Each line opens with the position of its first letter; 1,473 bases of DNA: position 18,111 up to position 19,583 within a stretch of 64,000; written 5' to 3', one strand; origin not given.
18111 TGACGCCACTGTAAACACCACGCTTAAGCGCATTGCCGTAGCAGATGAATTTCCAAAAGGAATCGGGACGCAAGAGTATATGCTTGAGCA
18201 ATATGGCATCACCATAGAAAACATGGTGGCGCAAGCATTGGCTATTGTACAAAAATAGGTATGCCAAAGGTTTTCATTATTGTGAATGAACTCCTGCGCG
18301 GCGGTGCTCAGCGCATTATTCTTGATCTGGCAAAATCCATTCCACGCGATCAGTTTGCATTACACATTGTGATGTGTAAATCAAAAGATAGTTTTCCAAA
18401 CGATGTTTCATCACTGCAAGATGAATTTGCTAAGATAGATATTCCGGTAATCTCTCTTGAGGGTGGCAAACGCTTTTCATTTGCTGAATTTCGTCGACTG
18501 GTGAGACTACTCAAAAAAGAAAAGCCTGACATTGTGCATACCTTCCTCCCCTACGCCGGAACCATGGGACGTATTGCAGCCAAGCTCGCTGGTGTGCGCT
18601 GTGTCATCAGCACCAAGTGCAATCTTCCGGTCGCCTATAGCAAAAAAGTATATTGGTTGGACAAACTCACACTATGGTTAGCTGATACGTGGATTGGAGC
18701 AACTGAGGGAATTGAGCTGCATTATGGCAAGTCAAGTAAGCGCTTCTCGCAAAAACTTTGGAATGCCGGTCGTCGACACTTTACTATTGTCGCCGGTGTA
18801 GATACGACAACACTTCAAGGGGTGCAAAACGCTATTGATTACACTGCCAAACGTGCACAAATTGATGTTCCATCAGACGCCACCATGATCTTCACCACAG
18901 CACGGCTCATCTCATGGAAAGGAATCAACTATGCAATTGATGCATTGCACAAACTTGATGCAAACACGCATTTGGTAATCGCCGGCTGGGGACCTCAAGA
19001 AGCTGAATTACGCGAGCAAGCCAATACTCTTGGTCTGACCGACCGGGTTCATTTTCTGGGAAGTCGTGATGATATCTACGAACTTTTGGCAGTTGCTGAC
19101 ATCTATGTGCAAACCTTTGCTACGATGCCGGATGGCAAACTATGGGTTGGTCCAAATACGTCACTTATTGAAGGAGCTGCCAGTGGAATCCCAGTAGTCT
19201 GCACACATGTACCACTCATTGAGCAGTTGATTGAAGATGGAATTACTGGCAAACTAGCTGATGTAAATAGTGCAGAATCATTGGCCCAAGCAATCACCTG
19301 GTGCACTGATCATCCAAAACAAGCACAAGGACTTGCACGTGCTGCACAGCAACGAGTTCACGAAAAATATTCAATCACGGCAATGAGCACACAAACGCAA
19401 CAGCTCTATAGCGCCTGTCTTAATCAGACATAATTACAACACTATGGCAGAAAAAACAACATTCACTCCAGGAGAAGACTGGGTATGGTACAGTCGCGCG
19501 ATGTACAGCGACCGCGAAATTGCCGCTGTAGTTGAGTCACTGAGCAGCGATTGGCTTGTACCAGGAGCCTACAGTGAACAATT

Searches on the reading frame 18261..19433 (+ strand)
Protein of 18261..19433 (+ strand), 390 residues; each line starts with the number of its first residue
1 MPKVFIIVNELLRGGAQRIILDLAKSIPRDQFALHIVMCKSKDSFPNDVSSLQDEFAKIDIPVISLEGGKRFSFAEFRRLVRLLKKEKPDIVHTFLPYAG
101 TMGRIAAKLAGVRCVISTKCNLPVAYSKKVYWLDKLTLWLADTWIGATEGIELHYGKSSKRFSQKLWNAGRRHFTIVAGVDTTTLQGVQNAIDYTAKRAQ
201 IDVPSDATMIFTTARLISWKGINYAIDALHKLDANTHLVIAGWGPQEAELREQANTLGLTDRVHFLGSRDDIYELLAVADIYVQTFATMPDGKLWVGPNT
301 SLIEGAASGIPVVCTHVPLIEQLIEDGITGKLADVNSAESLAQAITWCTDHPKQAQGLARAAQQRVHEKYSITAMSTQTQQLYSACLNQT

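Call 63: search_protein_families(library=pfam, proteins=[window:18261-19433:+], max_evalue=0.0001)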
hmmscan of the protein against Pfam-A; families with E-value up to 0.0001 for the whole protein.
window:18261-19433:+ (390 aa): 6 families
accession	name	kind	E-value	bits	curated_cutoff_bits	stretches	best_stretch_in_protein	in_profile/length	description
PF00534.26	Glycos_transf_1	-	1.5e-27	96.7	26.4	1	195-364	3-171/172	Glycosyl transferases group 1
PF13692.12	Glyco_trans_1_4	-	1.6e-25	90.5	27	1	209-348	3-139/142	Glycosyl transferases group 1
PF13439.12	Glyco_transf_4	-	4.9e-14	53.1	28.5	1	14-141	2-134/170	Glycosyltransferase Family 4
PF13579.12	Glyco_trans_4_4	-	1.6e-11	45.2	29.7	1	14-153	1-140/158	Glycosyl transferase 4-like domain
PF13524.12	Glyco_trans_1_2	-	8.3e-10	39.2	25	1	249-374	27-137/144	Glycosyl transferase-like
PF13477.12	Glyco_trans_4_2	-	7.8e-07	29.8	23.4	1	58-119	42-106/139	Glycosyl transferase 4-like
